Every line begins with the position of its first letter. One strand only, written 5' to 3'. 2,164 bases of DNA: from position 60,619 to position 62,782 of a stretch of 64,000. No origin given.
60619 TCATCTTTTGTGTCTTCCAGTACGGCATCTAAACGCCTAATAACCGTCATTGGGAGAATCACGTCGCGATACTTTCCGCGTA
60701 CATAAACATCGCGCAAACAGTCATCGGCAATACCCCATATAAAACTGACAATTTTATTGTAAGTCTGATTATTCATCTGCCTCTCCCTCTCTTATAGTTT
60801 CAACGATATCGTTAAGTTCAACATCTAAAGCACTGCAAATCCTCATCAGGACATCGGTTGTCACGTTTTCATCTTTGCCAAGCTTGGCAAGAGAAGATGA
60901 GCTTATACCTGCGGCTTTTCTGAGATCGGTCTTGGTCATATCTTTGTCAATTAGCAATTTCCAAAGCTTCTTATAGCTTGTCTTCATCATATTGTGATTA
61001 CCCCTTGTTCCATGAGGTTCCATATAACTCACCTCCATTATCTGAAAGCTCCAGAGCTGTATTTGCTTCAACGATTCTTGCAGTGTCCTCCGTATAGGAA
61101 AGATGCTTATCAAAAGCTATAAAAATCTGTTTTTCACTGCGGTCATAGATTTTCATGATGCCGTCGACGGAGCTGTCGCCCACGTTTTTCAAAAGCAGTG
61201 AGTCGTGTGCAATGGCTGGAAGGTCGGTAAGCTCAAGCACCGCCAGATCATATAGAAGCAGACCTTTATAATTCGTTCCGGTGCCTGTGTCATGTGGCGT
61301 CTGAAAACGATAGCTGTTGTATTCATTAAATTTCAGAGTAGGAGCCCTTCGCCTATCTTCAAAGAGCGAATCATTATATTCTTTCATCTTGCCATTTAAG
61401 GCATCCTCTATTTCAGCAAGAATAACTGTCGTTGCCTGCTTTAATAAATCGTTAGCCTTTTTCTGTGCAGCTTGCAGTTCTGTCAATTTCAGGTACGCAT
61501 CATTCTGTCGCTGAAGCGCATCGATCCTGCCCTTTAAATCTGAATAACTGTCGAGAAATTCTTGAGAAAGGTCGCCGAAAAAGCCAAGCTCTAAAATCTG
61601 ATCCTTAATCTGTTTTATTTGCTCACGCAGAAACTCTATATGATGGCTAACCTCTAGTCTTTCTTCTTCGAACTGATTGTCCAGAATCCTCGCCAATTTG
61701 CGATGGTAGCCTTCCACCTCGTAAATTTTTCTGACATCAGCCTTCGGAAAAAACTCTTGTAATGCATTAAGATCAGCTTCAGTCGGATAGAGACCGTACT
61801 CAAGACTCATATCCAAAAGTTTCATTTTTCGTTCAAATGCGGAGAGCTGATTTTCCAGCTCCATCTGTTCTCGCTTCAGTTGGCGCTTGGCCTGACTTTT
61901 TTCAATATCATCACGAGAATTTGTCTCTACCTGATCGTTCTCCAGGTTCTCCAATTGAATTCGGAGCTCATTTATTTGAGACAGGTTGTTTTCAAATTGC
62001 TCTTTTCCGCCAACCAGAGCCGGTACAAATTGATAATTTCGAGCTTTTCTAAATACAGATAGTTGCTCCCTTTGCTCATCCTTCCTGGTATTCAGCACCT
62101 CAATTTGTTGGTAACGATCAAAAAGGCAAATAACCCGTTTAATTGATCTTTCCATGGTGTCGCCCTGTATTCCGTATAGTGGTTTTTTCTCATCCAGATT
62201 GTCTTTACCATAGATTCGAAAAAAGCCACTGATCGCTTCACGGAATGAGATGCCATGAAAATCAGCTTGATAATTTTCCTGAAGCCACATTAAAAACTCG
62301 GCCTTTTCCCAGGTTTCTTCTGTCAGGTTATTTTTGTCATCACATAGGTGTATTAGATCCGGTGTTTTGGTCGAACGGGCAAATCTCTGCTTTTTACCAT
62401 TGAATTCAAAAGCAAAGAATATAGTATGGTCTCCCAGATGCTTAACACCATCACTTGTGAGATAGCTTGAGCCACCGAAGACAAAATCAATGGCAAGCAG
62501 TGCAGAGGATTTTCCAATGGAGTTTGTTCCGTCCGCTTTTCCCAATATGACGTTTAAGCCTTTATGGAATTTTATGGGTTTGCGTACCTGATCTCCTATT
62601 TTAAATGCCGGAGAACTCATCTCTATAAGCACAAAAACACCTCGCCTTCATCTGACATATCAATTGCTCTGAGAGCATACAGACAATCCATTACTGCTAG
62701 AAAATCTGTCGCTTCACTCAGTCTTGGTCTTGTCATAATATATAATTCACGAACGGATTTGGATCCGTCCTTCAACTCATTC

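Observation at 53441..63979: ABC-3C cassette, HTH, type I R-M and GIY-YIG/DUF4357 fused into one translationally coupled eight-gene block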

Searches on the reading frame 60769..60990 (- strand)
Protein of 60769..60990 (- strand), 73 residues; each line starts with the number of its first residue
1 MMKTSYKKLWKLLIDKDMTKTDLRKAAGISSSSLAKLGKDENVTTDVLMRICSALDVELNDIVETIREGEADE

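Call 5: search_protein_families(library=pfam, proteins=[window:60769-60990:-], max_evalue=0.01)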
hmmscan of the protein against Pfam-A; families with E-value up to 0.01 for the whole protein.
window:60769-60990:- (73 aa): 2 families
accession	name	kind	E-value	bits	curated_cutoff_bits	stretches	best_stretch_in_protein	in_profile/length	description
PF13443.12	HTH_26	-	4.1e-19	69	22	1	8-66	1-61/63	Cro/C1-type HTH DNA-binding domain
PF01381.28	HTH_3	-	8.6e-05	22.9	23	1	13-61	5-54/55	Helix-turn-helix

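Call 6: search_protein_families(library=padloc, proteins=[window:60769-60990:-], max_evalue=0.01)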
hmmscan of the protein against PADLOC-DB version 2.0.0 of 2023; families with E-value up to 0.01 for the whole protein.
window:60769-60990:- (73 aa): 3 families
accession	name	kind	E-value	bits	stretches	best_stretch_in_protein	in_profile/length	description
PDLC02926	HTH_VI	-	1.7e-05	23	1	15-63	12-61/92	-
PDLC03951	RmrA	-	0.0032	14.5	1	8-70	12-75/400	-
PDLC04775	PDC-M69A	-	0.0096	14.4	1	8-66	11-70/113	-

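Call 7: search_protein_families(library=ncbifam, proteins=[window:60769-60990:-], max_evalue=0.01)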
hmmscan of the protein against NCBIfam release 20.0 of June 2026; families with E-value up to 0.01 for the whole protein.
window:60769-60990:- (73 aa): 5 families
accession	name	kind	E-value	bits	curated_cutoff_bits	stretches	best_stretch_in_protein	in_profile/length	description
NF000090.1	trans_reg_VanU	equivalog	2.8e-24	85.1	150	1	2-69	1-68/75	glycopeptide resistance transcriptional regulator VanU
NF010465.0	PRK13890.1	equivalog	1.4e-06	28.4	96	1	7-65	8-67/121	conjugal transfer protein TrbA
NF006015.0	PRK08154.1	subfamily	1.7e-05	24.1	204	1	15-70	41-97/314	anaerobic benzoate catabolism transcriptional regulator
NF041575.1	antitoxPezA_Strep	equivalog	0.0005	20.1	290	1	13-64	10-62/158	type II toxin-antitoxin system antitoxin PezA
NF041951.1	phage_RstR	subfamily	0.0024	18.1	80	1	7-69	5-68/108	RstR family transcriptional repressor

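Call 49: find_related_loci(query=A2, collection=viral_contigs, flank=6000)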
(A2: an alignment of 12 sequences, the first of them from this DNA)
Query A2 (73 aa) in viral_contigs; peptide patterns used: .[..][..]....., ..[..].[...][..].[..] (x = any residue, [..] = any of these).
600 stretches matched a pattern (row limit reached: there are more); 455 encode a relative of the query (tblastn E <= 1e-3); the best 80 are kept; 80 distinct loci.
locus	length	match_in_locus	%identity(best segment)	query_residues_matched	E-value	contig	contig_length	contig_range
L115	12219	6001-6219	92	1-73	2e-41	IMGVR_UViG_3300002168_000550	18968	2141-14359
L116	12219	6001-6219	93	1-73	8e-40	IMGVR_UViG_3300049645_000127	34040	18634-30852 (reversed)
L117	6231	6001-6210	74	1-70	2e-31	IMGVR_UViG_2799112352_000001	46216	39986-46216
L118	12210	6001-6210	76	2-71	3e-31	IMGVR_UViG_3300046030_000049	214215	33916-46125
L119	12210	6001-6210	76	2-71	3e-31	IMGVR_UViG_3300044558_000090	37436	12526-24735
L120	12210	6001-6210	76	2-71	3e-31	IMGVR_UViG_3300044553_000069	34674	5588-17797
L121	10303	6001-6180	85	3-62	1e-29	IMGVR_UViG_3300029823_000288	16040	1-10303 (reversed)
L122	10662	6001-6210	70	2-71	1e-27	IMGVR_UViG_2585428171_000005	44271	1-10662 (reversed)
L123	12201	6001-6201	72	2-68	2e-27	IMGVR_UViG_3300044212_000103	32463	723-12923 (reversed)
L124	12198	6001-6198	70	1-66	1e-26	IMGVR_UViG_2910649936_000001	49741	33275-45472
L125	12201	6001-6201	64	1-67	1e-26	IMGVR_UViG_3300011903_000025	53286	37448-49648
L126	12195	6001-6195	74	2-66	1e-26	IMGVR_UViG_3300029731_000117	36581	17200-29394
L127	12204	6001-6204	71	1-68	2e-26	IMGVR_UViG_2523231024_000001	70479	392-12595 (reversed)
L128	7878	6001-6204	65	1-68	2e-26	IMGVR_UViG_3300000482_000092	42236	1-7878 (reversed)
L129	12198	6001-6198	68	1-66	2e-26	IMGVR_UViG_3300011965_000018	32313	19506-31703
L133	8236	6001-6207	67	1-73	3e-26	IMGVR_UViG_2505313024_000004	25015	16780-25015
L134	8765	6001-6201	64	2-68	4e-26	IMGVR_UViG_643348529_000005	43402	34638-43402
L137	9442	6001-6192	72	1-64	3e-26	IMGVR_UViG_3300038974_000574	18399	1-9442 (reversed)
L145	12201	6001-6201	63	2-68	7e-26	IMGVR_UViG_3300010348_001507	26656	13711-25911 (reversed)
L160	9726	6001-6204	63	1-68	2e-25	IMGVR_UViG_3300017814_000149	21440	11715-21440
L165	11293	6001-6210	56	2-71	2e-25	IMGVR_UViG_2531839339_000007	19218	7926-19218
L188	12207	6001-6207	64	2-70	7e-25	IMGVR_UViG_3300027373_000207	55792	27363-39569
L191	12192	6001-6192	64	1-64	8e-25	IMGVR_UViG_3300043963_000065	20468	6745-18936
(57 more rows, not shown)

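Call 53: search_protein_families(library=pfam, proteins=[L128:2689-3684:+, L128:3680-4132:+, L128:4137-5969:+, L160:1946-3025:+, L160:3039-3683:+, L160:3699-5996:+, L123:3328-5982:+, L145:2356-3189:+, L145:3205-5964:+, L134:3934-5820:-], max_evalue=0.001)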
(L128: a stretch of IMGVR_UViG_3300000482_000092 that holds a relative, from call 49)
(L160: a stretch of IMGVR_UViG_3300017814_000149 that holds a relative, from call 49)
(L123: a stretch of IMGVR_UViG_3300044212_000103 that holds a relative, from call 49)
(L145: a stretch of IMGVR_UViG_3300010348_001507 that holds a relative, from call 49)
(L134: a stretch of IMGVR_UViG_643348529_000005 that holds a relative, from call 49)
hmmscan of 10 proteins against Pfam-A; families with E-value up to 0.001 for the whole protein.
L128:2689-3684:+ (332 aa): 1 family
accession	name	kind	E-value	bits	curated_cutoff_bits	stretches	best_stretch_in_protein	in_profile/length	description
PF20282.3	CTD6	-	2.5e-37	128.6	26.4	1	194-327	1-130/130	C-terminal domain 6 of the ABC-three component (ABC-3C) systems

L128:3680-4132:+ (151 aa): 2 families
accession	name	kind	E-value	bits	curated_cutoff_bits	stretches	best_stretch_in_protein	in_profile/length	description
PF20288.3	MC2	-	3.7e-46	157.1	26.9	1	5-148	1-144/145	ABC-three component (ABC-3C) system Middle Component 2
PF20290.3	MC4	-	0.00058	20.6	28.1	1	74-123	70-120/133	ABC-three component (ABC-3C) system Middle Component 4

L128:4137-5969:+ (611 aa): 1 family
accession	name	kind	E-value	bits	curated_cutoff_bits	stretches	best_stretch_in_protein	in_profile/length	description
PF13476.12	AAA_23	-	1.1e-10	43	27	1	19-253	14-197/201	AAA domain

L160:1946-3025:+ (360 aa): 0 families

L160:3039-3683:+ (215 aa): 0 families

L160:3699-5996:+ (766 aa): 3 families
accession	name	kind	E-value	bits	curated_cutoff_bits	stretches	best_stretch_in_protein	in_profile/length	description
PF13166.12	AAA_13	-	4.8e-113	379.7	36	1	16-744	3-712/713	AAA domain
PF13304.12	AAA_21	-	2.8e-07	31.4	27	0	31-197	1-157/304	AAA domain, putative AbiEii toxin, Type IV TA system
PF02463.25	SMC_N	-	0.00032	20.6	40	1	17-507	12-147/220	RecF/RecN/SMC N terminal domain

L123:3328-5982:+ (885 aa): 3 families
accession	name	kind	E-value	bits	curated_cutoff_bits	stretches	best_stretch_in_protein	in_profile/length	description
PF22720.1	SNaCT14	-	3.7e-48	164.7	27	1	697-884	1-186/186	Short NACHT-associated C-Terminal domain, family 14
PF05729.18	NACHT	-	6e-09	36.4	26.7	1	352-494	3-159/167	NACHT domain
PF20720.3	nSTAND3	-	0.00012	22.3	27.2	1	342-396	11-58/155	Novel STAND NTPase 3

L145:2356-3189:+ (278 aa): 0 families

L145:3205-5964:+ (920 aa): 11 families
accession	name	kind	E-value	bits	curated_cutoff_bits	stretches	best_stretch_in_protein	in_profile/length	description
PF13604.12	AAA_30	-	2.9e-20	73.3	27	1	516-680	7-174/191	AAA domain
PF01443.25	Viral_helicase1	-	1.1e-19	71.6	21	2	530-636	2-101/228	Viral superfamily 1 RNA helicase core domain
PF13538.12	UvrD_C_2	-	2e-12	47.2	27.4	1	843-888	2-50/52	UvrD-like helicase C-terminal domain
PF13245.12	AAA_19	-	4.4e-12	46.8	25.1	1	523-632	8-129/134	AAA domain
PF13173.12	AAA_14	-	1e-05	25.9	27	1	527-608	3-76/129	AAA domain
PF09848.15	SLFN-g3_helicase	-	3.4e-05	23.7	24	0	527-694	2-195/354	Schlafen group 3, DNA/RNA helicase domain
PF13191.12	AAA_16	-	0.0005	21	32.6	0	527-560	25-57/167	AAA ATPase domain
PF22232.2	TraI_hel_assoc_N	-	0.00065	20.7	27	0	558-619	29-89/99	TraI helicase-associated ssDNA bd, N-terminal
PF03193.22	RsgA_GTPase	-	0.00083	19.7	30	0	521-548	102-128/174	RsgA GTPase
PF13401.12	AAA_22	-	0.00095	19.9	27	0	526-573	5-55/130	AAA domain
PF07693.20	KAP_NTPase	-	0.00097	18.9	20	0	528-601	22-94/293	KAP family P-loop domain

L134:3934-5820:- (629 aa): 1 family
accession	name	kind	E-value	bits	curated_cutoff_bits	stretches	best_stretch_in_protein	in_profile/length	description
PF01381.28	HTH_3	-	0.00016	22.1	23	1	527-559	1-33/55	Helix-turn-helix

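Call 54: search_protein_families(library=padloc, proteins=[L123:6217-7368:+, L123:7368-9224:+, L145:6218-8248:+, L134:6261-7457:+, L128:6211-7875:+, L160:6219-6980:+, L165:6215-9214:+, L160:1946-3025:+, L160:3699-5996:+, L123:3328-5982:+], max_evalue=0.000001)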
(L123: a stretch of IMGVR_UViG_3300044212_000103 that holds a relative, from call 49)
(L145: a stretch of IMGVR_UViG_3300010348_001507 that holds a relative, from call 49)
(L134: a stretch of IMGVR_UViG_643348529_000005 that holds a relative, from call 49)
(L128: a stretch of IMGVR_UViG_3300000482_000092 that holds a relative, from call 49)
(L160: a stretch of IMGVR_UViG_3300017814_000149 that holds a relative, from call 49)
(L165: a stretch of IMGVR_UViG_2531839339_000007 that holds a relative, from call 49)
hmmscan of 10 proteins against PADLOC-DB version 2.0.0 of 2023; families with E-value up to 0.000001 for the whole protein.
L123:6217-7368:+ (384 aa): 1 family
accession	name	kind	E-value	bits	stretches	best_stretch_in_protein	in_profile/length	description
PDLC03530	REase_II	-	5.3e-126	418.4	1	1-377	1-345/350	Type II restriction enzyme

L123:7368-9224:+ (619 aa): 2 families
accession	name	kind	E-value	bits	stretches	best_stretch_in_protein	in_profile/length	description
PDLC03202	Helicase_II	-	3.3e-281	932.1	1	4-614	1-619/621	Type II helicase domain protein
PDLC02205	MzaC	-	1e-15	54.8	0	48-103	138-193/952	-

L145:6218-8248:+ (677 aa): 1 family
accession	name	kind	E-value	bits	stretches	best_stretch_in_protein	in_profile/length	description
PDLC03434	REase_II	-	4.6e-191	635.1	1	3-664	5-696/713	Type II restriction enzyme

L134:6261-7457:+ (399 aa): 2 families
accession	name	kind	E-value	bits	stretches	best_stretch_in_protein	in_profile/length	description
PDLC03449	REase_II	-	4.3e-280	926.2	1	1-399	1-399/399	Type II restriction enzyme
PDLC03517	REase_II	-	2.1e-09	35.5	1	154-395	23-262/262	Type II restriction enzyme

L128:6211-7875:+ (555 aa): 1 family
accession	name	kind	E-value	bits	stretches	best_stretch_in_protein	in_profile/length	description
PDLC03469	REase_II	-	3.9e-145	482.8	1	14-546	4-521/522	Type II restriction enzyme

L160:6219-6980:+ (254 aa): 0 families

L165:6215-9214:+ (1000 aa): 37 families (the best 25 are shown)
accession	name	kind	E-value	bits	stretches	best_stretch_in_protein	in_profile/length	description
PDLC03604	REase_MTase_IIG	-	2e-270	898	1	1-997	4-997/1011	Type IIG restriction enzyme-methyltransferase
PDLC03335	MTase_II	-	4.3e-53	178.9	1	350-919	76-558/607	Type II methyltransferase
PDLC03629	REase_MTase_IIG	-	3.2e-35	119.3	1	382-854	432-891/1182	Type IIG restriction enzyme-methyltransferase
PDLC03609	REase_MTase_IIG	-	4.8e-33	112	1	385-641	436-664/1066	Type IIG restriction enzyme-methyltransferase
PDLC03612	REase_MTase_IIG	-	5.7e-29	98.9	1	528-962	806-1212/1247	Type IIG restriction enzyme-methyltransferase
PDLC03250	MTase_II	-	1.5e-28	98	1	354-940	164-712/775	Type II methyltransferase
PDLC03601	REase_MTase_IIG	-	1.2e-23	80.9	1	518-647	663-787/1110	Type IIG restriction enzyme-methyltransferase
PDLC03313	MTase_II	-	5.3e-21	72.7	1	526-655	142-269/563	Type II methyltransferase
PDLC03245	MTase_II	-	2.5e-20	70.5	2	354-479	28-143/577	Type II methyltransferase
PDLC03248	MTase_II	-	6.9e-20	69.3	1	519-655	76-213/521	Type II methyltransferase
PDLC03596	REase_MTase_IIG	-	6.5e-18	62.1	1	527-739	710-921/1148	Type IIG restriction enzyme-methyltransferase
PDLC02529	PglX|PglXI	-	9.5e-18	61.3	1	354-606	200-435/1189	PglX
PDLC02643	DrmMI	-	1.5e-17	60.7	1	374-509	590-729/1347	DrmMI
PDLC02521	PglX|PglXI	-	6.4e-17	58.8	1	527-644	480-593/1174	PglX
PDLC03226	MTase_II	-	7.6e-17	59.1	1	522-674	122-268/579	Type II methyltransferase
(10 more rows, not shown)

L160:1946-3025:+ (360 aa): 1 family
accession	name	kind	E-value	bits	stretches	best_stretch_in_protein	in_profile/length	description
PDLC03857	LmuA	-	1.5e-19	68.9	1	7-142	1-144/327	-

L160:3699-5996:+ (766 aa): 13 families
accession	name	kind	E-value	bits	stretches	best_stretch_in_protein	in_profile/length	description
PDLC04890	PDC-S06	-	2.5e-205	682.3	1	11-761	5-726/732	-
PDLC04886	PDC-S06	-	2.2e-125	418.2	1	16-759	11-724/727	-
PDLC04897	PDC-S06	-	6.2e-55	185.1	1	9-757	3-723/727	-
PDLC04887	PDC-S06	-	1.2e-40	137.9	1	70-627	95-664/790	-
PDLC04894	PDC-S06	-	9.9e-39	131.5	1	23-669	22-663/740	-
PDLC04896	PDC-S06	-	4.6e-27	93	1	70-665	89-651/732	-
PDLC03859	LmuB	-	2.2e-20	71.4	1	92-590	181-593/611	-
PDLC04898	PDC-S06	-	3.3e-18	63.4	1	246-587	276-612/752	-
PDLC04889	PDC-S06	-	7.2e-15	52.6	1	242-549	196-464/693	-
PDLC02980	AriA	-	8.4e-10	37.1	0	31-181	1-142/304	-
PDLC04895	PDC-S06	-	1.9e-09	34.6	1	325-618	376-664/784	-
PDLC02360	PrrC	-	9e-08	29.5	1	497-609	142-237/372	PrrC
PDLC04892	PDC-S06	-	2e-07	27.7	0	251-540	359-651/843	-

L123:3328-5982:+ (885 aa): 1 family
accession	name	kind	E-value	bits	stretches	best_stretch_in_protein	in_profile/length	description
PDLC05051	PDC-S60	-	3.8e-08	29.9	1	331-467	370-499/1027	-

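Call 78: search_dna_similar(query=window:60772-60990:-, collection=phages, mode=protein, max_rows=25)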
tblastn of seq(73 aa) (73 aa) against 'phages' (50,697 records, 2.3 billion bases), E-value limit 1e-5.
Records with a match: 43; places in all: 44; records where one place covers at least 80% of the query: 43.
Best place of each record, by identity: 60-80% 11; <60% 32.
By first word of the organism name: Bacteriophage 15; Paenibacillus 7; Streptococcus 5; phage 3; Acutalibacteraceae 2; Terrisporobacter 1; Oscillospirales 1; Erysipelothrix 1; Anaeroplasmataceae 1; Christensenellales 1; and 6 more.
By host as written in the record: - 16; Paenibacillus larvae ATCC 9545 5; Acutalibacteraceae 2; Paenibacillus larvae 2; Streptococcus agalactiae 20280_6_181 1; Streptococcus dysgalactiae subsp. equisimilis 1; Streptococcus porci DSM_23759 1; Terrisporobacter petrolearius DSL 1; and 14 more.
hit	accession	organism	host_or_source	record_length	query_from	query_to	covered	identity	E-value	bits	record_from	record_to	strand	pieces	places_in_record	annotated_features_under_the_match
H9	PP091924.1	Streptococcus phage phiStag1_20280_6_181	Streptococcus agalactiae 20280_6_181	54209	2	66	89%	69.2%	4e-22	93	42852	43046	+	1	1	yozG: DNA-binding transcriptional regulator, XRE family | DUF2326 domain-containing protein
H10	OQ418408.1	Streptococcus phage PhiSdyV1524-fexAoptrA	Streptococcus dysgalactiae subsp. ...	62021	2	66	89%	67.7%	1e-21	92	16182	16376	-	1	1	transcriptional regulator, Xre family | chromosome segregation protein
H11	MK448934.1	Streptococcus phage Javan422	Streptococcus porci DSM_23759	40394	2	67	90%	65.2%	9e-20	86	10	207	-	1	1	hypothetical protein (x2)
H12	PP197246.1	Terrisporobacter phage TPDSL_ph1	Terrisporobacter petrolearius DSL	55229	2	71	96%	61.4%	4e-16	76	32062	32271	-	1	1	transcriptional repressor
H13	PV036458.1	Oscillospirales phage IMGVR 15609780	Oscillospirales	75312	2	70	95%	62.3%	1e-18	83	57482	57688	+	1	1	hypothetical protein (x2)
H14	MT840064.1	Bacteriophage sp.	human fecal samples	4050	2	68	92%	64.2%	1e-22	94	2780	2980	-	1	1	record has no annotation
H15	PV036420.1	phage NatCom_9287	human feces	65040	2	68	92%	64.2%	4e-22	93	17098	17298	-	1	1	hypothetical protein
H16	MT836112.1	Bacteriophage sp.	human fecal samples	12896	1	73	100%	58.9%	9e-19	83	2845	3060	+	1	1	record has no annotation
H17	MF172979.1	Erysipelothrix phage phi1605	Erysipelothrix rhusiopathiae ZJ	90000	2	68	92%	62.7%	5e-21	90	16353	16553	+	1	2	hypothetical protein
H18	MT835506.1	Bacteriophage sp.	human fecal samples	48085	5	69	89%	63.1%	9e-20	86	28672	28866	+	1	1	record has no annotation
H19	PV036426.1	Acutalibacteraceae phage NatCom_11578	Acutalibacteraceae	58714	2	69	93%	60.3%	2e-19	85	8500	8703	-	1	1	hypothetical protein (x2)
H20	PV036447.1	Anaeroplasmataceae phage NatCom_34063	Anaeroplasmataceae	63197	2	70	95%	56.5%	2e-10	60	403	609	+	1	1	hypothetical protein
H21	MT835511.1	Bacteriophage sp.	human fecal samples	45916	2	64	86%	61.9%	3e-17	79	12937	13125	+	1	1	record has no annotation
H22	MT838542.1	Bacteriophage sp.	human fecal samples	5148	2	68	92%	58.2%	5e-17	78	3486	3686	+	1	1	record has no annotation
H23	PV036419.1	Christensenellales phage NatCom_6392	Christensenellales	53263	2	66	89%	58.5%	1e-18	83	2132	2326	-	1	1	hypothetical protein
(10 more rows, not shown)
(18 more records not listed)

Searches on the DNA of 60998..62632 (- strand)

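Call 75: search_rna_families(source=L001, start=700, end=1250, threshold=evalue, max_evalue=1)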
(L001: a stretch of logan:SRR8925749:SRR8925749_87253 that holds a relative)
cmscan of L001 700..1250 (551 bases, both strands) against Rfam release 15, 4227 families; matches with E-value up to 1: 1.
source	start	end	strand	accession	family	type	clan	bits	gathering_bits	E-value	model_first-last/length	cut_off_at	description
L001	781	942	-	RF02960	DUF2800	Cis-reg;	-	97.1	60.2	6.5e-18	1-158/158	no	DUF2800 RNA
